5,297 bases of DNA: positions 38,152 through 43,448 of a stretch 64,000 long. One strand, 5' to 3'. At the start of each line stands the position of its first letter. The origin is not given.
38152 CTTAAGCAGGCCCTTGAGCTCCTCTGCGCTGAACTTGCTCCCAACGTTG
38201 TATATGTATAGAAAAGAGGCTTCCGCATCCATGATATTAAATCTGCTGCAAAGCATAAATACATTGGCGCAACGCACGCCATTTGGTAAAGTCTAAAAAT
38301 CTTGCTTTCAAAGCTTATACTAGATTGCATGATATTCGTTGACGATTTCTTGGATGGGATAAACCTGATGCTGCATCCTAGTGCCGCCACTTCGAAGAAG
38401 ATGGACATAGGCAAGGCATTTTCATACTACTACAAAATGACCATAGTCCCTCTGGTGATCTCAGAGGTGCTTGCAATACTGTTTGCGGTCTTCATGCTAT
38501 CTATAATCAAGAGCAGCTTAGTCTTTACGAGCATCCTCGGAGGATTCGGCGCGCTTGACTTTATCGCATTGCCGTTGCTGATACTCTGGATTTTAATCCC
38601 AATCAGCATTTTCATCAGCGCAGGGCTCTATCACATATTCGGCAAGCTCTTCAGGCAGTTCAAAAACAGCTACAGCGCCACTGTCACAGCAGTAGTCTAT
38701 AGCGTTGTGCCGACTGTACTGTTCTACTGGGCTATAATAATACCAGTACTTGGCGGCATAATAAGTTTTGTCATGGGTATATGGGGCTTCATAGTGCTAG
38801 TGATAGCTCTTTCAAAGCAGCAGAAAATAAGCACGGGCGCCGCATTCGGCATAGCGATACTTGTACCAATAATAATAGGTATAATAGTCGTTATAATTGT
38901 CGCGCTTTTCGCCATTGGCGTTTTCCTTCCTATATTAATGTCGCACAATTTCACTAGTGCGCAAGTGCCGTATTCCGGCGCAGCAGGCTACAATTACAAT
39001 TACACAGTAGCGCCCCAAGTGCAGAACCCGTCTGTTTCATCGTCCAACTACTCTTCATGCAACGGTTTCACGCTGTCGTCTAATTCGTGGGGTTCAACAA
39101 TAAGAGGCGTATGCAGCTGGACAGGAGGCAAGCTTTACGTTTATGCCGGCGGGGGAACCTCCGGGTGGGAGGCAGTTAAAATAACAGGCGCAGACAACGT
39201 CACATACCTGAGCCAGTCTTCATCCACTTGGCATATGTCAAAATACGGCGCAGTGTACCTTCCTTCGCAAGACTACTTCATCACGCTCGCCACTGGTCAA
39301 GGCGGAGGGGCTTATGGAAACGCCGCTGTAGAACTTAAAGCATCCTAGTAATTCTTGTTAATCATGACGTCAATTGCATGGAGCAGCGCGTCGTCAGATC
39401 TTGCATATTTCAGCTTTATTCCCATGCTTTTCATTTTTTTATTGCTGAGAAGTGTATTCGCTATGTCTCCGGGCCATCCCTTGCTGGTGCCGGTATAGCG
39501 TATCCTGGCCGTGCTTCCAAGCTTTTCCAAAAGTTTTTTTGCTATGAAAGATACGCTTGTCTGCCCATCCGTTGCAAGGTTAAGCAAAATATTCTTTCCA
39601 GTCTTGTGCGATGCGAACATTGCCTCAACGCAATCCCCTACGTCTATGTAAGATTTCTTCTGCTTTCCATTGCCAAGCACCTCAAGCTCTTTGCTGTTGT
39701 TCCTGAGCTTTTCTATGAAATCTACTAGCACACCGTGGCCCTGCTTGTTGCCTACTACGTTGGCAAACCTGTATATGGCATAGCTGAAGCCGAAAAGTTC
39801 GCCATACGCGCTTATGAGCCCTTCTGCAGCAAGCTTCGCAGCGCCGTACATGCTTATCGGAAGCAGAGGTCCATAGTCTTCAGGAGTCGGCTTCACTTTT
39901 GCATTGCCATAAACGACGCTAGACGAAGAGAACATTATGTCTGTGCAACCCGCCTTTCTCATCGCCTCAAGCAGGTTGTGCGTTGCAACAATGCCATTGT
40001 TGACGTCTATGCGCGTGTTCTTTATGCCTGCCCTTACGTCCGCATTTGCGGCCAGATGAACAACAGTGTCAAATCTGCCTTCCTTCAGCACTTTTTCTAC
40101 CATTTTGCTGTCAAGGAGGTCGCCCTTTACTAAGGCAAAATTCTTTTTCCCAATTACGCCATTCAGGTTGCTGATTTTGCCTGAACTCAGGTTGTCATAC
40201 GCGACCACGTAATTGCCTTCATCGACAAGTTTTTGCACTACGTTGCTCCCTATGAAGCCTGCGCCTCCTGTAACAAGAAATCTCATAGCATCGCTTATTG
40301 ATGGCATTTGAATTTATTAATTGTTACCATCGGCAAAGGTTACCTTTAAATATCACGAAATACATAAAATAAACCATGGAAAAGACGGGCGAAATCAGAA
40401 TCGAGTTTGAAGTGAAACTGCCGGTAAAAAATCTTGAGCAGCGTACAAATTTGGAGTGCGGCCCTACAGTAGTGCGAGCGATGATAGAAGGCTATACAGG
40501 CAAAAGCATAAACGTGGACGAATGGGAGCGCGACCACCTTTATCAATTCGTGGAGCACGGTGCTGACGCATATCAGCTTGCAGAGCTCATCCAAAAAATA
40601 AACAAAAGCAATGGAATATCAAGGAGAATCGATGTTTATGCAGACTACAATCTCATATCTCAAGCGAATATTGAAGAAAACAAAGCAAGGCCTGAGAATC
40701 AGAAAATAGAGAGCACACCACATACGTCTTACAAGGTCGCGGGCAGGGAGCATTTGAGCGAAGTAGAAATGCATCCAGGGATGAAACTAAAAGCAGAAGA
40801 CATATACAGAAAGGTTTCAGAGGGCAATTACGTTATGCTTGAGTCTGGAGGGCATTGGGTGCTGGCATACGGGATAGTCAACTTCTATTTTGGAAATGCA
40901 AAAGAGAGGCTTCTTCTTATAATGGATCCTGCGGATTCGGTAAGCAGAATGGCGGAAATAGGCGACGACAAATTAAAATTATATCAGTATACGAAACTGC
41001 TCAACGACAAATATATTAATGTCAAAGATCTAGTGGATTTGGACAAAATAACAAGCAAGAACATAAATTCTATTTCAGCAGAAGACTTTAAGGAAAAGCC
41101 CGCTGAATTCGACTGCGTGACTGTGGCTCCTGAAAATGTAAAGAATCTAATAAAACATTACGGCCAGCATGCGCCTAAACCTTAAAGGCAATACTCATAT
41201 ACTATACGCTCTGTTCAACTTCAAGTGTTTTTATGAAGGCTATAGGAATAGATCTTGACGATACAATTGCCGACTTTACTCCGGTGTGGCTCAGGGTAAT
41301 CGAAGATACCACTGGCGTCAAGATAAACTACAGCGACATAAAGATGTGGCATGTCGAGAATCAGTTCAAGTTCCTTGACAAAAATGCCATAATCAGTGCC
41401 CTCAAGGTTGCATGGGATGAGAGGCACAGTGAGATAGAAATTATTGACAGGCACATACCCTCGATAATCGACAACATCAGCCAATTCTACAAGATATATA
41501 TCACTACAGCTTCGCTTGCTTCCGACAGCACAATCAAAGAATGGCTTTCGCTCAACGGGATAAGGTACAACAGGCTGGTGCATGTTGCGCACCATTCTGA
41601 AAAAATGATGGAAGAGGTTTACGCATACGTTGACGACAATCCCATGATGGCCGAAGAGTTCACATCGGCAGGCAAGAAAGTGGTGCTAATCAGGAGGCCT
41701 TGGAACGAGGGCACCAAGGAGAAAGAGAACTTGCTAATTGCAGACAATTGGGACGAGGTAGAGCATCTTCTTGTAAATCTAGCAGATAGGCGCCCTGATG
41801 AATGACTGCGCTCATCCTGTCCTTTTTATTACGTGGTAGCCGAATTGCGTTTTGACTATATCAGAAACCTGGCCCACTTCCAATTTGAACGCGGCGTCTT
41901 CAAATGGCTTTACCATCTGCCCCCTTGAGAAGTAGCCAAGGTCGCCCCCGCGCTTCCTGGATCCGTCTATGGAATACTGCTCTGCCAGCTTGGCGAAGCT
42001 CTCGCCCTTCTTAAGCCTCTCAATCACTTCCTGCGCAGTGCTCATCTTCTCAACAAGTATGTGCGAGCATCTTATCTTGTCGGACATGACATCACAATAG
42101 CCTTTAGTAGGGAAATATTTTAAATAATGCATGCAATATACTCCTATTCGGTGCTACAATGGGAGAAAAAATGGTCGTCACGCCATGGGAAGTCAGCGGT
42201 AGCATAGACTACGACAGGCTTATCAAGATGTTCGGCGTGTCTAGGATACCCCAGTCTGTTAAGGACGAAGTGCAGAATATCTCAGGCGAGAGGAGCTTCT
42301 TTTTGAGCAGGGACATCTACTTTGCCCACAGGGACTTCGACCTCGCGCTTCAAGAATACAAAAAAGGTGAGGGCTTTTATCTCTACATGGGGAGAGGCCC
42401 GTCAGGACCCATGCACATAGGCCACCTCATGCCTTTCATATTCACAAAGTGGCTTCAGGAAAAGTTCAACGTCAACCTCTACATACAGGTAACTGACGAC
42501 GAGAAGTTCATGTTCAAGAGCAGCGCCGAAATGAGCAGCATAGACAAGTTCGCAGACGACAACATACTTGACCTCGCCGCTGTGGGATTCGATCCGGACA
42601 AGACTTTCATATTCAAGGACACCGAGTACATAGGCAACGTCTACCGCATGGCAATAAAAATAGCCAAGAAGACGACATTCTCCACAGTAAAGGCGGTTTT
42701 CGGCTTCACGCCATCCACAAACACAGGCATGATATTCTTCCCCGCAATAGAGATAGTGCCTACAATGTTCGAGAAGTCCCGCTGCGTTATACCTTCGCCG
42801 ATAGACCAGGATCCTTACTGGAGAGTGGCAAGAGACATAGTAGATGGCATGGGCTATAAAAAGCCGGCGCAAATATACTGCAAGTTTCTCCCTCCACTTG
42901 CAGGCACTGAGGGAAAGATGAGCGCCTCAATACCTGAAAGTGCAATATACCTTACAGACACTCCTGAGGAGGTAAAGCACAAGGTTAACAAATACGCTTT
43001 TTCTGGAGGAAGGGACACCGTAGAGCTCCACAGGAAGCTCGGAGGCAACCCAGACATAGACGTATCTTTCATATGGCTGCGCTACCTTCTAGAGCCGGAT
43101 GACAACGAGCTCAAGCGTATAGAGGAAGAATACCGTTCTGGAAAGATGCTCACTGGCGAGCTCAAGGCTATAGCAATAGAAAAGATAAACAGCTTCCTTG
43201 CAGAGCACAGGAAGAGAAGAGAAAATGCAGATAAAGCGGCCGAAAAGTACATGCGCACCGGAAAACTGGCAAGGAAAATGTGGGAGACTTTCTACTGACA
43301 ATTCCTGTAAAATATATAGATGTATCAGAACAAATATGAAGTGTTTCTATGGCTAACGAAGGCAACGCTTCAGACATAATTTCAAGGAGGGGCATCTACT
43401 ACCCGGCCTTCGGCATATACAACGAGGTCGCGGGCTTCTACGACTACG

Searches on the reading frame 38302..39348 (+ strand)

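Call 39: search_protein_families(library=pfam, proteins=[window:38302-39348:+], max_evalue=0.001)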
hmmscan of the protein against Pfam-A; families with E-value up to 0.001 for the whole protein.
window:38302-39348:+ (348 aa): 1 family
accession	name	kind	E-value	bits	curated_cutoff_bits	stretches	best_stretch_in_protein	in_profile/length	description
PF04893.22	Yip1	-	2.2e-06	28.1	28.6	1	50-198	24-171/173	Yip1 domain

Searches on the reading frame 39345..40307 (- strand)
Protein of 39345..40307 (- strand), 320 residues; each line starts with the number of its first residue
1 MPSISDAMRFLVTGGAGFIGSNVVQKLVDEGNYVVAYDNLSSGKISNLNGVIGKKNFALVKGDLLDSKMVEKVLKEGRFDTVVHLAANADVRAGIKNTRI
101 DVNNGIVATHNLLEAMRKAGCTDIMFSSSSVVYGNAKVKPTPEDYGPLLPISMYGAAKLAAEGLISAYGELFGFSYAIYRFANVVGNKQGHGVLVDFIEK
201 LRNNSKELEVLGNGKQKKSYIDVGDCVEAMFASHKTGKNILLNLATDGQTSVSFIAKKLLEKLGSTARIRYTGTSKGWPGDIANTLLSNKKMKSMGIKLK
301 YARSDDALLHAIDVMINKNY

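Call 39: search_protein_families(library=pfam, proteins=[window:39345-40307:-], max_evalue=0.001)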
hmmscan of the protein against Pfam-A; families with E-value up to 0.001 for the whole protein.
window:39345-40307:- (320 aa): 9 families
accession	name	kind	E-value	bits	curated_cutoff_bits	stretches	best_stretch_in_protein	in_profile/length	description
PF16363.11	GDP_Man_Dehyd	-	8e-49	167.3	27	1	11-275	1-278/332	GDP-mannose 4,6 dehydratase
PF01370.27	Epimerase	-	5.5e-48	163.9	20.9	1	11-236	2-227/240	NAD dependent epimerase/dehydratase family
PF01073.25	3Beta_HSD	-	3.5e-18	66.1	22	1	11-229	1-224/280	3-beta hydroxysteroid dehydrogenase/isomerase family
PF04321.23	RmlD_sub_bind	-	3.7e-17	62.8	27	1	8-266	1-234/287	RmlD substrate binding domain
PF02719.21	Polysacc_synt_2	-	1.4e-13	51.1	20.2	1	11-277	2-266/293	Polysaccharide biosynthesis protein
PF13460.12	NAD_binding_10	-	4.3e-09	36.9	27.2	1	14-189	1-151/184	NAD(P)H-binding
PF07993.18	NAD_binding_4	-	1.2e-08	34.9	20.1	1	12-188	1-211/258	Male sterility protein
PF00106.31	adh_short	-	0.00013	22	26.6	0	11-92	4-88/195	short chain dehydrogenase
PF05368.20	NmrA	-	0.00051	20.2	27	1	10-129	5-107/298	NmrA-like family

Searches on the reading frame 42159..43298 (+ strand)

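Call 40: search_protein_families(library=pfam, proteins=[window:42159-43298:+], max_evalue=0.01)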
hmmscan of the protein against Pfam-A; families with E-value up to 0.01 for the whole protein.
window:42159-43298:+ (379 aa): 1 family
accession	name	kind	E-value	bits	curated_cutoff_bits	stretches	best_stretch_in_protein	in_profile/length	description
PF00579.31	tRNA-synt_1b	-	7.7e-25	88.2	21.1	1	71-347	4-291/292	tRNA synthetases class I (W and Y)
